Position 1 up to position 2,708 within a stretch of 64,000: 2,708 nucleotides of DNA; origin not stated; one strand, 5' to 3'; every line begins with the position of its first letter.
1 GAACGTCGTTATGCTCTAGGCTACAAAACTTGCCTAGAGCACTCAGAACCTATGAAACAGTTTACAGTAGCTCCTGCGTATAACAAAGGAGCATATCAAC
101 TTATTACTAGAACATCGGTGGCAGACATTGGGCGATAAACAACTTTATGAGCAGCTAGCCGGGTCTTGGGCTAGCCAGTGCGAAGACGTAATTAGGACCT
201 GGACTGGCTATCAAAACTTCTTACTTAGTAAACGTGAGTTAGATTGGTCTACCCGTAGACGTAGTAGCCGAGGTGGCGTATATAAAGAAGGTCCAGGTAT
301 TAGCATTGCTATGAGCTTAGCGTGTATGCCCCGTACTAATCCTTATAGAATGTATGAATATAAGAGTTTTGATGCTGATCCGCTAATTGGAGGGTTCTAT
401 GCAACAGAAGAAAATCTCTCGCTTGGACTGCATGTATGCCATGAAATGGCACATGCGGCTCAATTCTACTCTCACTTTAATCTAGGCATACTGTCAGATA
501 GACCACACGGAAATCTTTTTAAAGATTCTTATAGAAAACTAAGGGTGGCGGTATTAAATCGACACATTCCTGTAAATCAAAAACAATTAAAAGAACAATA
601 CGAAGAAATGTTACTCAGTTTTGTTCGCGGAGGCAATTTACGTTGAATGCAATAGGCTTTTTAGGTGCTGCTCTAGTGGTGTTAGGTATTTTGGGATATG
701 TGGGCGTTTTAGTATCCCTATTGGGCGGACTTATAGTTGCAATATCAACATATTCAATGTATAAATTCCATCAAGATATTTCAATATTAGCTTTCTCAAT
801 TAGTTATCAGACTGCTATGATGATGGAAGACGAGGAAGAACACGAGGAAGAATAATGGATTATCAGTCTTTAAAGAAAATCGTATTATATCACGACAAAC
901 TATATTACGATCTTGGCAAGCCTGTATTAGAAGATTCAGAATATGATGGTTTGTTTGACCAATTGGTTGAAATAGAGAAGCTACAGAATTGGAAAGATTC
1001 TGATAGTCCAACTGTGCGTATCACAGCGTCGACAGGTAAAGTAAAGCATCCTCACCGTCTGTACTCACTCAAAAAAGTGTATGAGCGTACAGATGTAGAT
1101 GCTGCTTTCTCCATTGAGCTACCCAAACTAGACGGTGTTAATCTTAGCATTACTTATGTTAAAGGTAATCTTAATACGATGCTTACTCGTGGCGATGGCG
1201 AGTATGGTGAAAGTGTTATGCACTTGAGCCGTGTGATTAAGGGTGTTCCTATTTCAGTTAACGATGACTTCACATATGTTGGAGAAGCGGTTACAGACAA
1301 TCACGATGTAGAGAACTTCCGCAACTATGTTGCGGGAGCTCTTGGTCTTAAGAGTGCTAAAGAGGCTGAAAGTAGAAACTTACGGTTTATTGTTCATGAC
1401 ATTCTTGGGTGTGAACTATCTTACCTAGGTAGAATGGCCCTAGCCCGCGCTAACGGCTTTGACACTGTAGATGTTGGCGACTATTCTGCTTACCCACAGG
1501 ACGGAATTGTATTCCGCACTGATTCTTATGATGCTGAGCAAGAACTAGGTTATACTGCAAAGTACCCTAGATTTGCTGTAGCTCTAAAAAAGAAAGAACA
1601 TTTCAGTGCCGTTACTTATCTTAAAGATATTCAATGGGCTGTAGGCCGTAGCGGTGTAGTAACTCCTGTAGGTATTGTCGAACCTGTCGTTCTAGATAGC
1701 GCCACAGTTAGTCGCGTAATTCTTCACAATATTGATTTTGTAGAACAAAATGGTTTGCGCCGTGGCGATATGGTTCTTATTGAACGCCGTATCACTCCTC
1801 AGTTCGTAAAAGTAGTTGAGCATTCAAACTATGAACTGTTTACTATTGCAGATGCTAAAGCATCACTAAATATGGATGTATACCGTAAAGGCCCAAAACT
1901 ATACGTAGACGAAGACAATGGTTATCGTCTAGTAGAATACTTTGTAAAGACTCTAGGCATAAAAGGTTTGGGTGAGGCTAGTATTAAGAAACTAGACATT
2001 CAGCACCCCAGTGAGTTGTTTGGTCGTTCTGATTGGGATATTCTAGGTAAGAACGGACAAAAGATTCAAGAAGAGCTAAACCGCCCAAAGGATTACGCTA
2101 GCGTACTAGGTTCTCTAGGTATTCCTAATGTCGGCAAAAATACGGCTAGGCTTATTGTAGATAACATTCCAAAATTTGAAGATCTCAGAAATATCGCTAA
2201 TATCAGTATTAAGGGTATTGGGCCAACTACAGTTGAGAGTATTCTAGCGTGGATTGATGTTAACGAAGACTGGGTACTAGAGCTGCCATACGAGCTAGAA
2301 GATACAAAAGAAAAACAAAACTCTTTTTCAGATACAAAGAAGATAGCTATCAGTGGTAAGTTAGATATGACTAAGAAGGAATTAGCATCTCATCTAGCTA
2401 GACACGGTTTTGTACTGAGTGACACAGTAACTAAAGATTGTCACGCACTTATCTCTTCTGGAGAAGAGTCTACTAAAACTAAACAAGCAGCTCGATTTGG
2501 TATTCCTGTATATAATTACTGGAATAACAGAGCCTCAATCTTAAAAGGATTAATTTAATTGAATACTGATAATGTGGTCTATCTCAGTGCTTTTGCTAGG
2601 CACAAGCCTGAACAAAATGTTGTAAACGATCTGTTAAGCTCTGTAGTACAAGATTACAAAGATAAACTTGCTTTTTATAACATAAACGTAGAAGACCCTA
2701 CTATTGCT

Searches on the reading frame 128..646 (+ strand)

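Call 94: search_protein_families(library=pfam, proteins=[window:128-646:+], max_evalue=0.001)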
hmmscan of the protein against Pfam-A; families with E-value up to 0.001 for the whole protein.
window:128-646:+ (172 aa): 1 family
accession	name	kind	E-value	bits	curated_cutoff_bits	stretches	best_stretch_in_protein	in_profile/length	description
PF10263.15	SprT-like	-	0.00031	21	25.6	1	103-145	65-100/108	SprT-like family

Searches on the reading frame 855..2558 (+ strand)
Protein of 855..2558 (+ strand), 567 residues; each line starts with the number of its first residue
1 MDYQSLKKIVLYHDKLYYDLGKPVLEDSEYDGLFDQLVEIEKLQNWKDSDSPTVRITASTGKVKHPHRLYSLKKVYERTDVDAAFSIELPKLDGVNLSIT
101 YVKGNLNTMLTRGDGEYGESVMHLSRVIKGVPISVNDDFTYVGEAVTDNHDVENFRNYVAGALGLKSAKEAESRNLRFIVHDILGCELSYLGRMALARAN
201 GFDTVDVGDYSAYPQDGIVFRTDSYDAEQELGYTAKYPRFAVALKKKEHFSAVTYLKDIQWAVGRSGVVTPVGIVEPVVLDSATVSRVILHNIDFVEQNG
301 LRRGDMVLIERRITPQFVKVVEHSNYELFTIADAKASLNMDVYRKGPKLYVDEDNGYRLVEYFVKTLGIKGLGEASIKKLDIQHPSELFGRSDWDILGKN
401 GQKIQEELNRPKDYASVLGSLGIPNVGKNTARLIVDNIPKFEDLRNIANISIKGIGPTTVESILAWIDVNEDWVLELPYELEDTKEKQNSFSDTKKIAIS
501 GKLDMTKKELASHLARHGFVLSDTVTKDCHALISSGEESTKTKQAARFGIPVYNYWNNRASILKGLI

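Call 7: search_protein_families(library=pfam, proteins=[window:855-2558:+], max_evalue=0.01)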
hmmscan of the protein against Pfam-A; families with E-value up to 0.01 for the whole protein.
window:855-2558:+ (567 aa): 6 families
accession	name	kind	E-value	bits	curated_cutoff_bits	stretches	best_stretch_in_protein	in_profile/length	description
PF01653.23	DNA_ligase_aden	-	3.9e-23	82.7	27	2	66-184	10-162/253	NAD-dependent DNA ligase adenylation domain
PF03120.22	DNA_ligase_OB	-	1.4e-18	66.9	32.9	1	254-324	2-74/79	NAD-dependent DNA ligase OB-fold domain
PF12826.13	HHH_2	-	7.9e-07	29.6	27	1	417-470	2-58/64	Helix-hairpin-helix motif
PF22745.1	Nlig-Ia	-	3.1e-06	28.2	27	1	5-45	8-45/92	DNA ligase-like, N-terminal NAD+-binding domain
PF14520.12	HHH_5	-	0.0007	20.5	27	0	421-463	5-51/57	Helix-hairpin-helix domain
PF00533.33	BRCT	-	0.003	18.2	21.3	1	495-552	9-68/78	BRCA1 C Terminus (BRCT) domain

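Call 9: search_dna_similar(query=window:855-2558:+, collection=phages, mode=protein, max_rows=15)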
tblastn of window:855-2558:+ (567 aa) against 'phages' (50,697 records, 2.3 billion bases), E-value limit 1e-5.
Records with a match: 1107; places in all: 1139; records where one place covers at least 80% of the query: 971.
Best place of each record, by identity: <60% 1107.
By first word of the organism name: Vibrio 378; Salmonella 266; Escherichia 132; Klebsiella 88; Bacteriophage 41; Pseudomonas 34; Aeromonas 20; Serratia 13; Ralstonia 13; Phage 12; and 38 more.
By host as written in the record: - 384; Escherichia coli 44; Salmonella enterica subsp. enterica serovar Enteritidis PT1 39; Vibrio harveyi BAA-1116 36; Klebsiella pneumoniae 28; Salmonella sp. 25; Salmonella enterica 22; Salmonella enterica subsp. enterica serovar Enteritidis 21; and 225 more.
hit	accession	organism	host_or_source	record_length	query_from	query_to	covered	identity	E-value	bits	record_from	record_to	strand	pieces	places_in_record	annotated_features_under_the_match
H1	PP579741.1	Enterobacter phage KKP_3711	Enterobacter sp. KKP_3684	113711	5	552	94%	32.6%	3e-34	215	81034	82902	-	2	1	DNA ligase | hypothetical protein (x2)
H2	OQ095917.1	Vibrio phage Javier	Vibrio harveyi BAA-1116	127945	6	552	92%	32.2%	2e-25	187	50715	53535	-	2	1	NAD-dependent DNA ligase subunit A | NAD-dependent DNA ligase subunit B | hypothetical protein (x2)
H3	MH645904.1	Vibrio phage vB_VpS_PG07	Vibrio parahaemolyticus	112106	4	556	91%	32.6%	3e-30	210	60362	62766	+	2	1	putative NAD-dependent DNA ligase subunit A | NAD-dependent DNA subunit B | hypothetical protein (x3)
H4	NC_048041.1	Vibrio phage vB_VpS_PG07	Vibrio parahaemolyticus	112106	4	556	91%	32.6%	3e-30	210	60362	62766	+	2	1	NAD-dependent DNA ligase (x2) | hypothetical protein (x2) | transcriptional regulator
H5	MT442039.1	Vibrio phage vB_ValS_X1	Vibrio alginolyticus NBRC 15630 = ATCC ...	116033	6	556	91%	32.7%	3e-30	210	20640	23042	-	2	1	NAD-dependent DNA ligase subunit A | NAD-dependent DNA ligase subunit B | hypothetical protein (x2) | transcriptional coactivator p15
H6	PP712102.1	Vibrio phage VB_Vhy_SJ1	Vibrio hyugaensis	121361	6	556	91%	32.7%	3e-30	210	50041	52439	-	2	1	record has no annotation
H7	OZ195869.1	Vibrio phage D254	Seawater and oysters mix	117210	6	552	90%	32.9%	5e-25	211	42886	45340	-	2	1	NAD-dependent DNA ligase (x2) | hypothetical protein (x4)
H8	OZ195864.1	Vibrio phage D260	Seawater and oysters mix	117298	6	552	90%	32.9%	5e-25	211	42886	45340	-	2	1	NAD-dependent DNA ligase (x2) | hypothetical protein (x4)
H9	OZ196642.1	Vibrio phage D51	Seawater and oysters mix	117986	6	552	90%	32.9%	5e-25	211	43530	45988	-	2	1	NAD-dependent DNA ligase (x2) | hypothetical protein (x4)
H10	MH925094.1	Vibrio phage VspSw_1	Vibrio sp.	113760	6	556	91%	32.5%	8e-30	209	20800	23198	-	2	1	putative NAD-dependent DNA ligase subunit A | NAD-dependent DNA ligase subunit B | hypothetical protein (x3)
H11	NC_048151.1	Vibrio phage VspSw_1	Vibrio sp.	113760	6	556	91%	32.5%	8e-30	209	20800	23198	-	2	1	NAD-dependent DNA ligase (x2) | hypothetical protein (x2) | transcriptional regulator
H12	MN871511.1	Vibrio phage vspsw1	Vibrio.sp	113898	6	556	91%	32.5%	8e-30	209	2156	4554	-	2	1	record has no annotation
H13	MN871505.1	Vibrio phage ValDsh2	V.alginolyticus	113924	6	556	91%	32.5%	8e-30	209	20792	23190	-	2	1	record has no annotation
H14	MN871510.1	Vibrio phage valsw3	V.alginolyticus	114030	6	556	91%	32.5%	8e-30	209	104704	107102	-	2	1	record has no annotation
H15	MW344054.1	Vibrio phage Gary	Vibrio harveyi BAA-1116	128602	6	552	92%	31.7%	5e-25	185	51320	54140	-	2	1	NAD-dependent DNA ligase subunit A | NAD-dependent DNA ligase subunit B | hypothetical protein (x2)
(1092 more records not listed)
